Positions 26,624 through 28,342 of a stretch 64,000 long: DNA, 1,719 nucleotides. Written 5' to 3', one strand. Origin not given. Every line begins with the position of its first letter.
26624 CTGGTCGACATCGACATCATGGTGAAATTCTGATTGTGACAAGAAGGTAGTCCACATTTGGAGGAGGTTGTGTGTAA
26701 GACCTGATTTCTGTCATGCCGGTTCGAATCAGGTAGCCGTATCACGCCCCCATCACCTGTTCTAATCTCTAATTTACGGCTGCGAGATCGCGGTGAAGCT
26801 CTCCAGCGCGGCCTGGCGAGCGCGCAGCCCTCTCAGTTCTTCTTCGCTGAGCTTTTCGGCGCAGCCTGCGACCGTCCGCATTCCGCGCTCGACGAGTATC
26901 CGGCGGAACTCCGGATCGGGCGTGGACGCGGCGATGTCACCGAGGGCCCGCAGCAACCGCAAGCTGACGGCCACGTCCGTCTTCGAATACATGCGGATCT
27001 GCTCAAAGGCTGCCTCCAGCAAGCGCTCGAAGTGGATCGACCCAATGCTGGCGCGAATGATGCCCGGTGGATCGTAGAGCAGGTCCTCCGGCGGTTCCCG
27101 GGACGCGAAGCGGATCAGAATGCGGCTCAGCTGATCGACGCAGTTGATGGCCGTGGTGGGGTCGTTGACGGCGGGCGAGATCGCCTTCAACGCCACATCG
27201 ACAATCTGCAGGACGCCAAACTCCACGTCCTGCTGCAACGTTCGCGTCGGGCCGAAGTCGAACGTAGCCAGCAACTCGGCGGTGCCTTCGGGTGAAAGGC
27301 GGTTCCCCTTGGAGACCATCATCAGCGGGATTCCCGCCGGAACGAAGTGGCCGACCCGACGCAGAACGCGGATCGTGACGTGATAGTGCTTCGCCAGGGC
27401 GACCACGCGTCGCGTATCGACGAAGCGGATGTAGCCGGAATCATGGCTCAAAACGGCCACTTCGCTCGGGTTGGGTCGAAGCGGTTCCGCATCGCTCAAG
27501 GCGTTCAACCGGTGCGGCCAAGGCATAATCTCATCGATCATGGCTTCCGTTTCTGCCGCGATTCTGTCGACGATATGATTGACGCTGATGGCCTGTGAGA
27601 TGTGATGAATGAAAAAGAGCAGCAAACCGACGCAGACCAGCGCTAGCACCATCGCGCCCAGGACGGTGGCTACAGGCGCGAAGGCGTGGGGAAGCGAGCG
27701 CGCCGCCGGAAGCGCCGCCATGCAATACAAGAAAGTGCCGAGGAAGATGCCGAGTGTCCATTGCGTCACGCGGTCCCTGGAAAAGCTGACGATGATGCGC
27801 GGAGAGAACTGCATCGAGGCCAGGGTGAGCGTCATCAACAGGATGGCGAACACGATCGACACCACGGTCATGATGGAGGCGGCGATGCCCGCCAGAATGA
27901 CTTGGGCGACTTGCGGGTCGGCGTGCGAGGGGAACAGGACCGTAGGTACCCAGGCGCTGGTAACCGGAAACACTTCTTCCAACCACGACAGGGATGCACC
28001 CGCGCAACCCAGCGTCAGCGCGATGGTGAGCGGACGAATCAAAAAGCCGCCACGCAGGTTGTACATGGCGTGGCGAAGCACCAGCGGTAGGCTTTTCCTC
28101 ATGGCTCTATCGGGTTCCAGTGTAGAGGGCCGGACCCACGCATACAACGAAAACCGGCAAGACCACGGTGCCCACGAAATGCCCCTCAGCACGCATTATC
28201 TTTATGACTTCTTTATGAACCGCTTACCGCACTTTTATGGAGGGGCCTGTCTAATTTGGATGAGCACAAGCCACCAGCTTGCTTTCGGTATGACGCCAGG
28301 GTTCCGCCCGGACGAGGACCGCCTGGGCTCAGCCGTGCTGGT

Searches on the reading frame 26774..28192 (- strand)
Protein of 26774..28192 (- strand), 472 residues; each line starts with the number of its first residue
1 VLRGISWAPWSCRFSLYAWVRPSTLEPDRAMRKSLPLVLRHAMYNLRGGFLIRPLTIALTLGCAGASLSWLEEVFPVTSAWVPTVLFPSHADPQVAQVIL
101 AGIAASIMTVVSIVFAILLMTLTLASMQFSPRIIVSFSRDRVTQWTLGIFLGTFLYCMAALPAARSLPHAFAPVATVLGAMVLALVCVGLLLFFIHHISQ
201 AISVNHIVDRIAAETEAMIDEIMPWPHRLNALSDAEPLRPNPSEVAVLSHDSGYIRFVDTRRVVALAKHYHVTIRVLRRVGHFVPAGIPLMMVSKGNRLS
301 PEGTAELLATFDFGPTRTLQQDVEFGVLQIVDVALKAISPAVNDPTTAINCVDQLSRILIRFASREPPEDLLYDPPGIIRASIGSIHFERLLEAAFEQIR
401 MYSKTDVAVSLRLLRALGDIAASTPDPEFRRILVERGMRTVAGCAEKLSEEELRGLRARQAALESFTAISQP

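Call 27: search_protein_families(library=pfam, proteins=[window:26774-28192:-], max_evalue=0.001)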
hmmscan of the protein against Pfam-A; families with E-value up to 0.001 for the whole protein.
window:26774-28192:- (472 aa): 1 family
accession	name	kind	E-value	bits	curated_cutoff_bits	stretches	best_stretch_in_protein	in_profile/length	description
PF10011.15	DUF2254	-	8.9e-103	344.3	28.8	1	49-418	3-367/368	Predicted membrane protein (DUF2254)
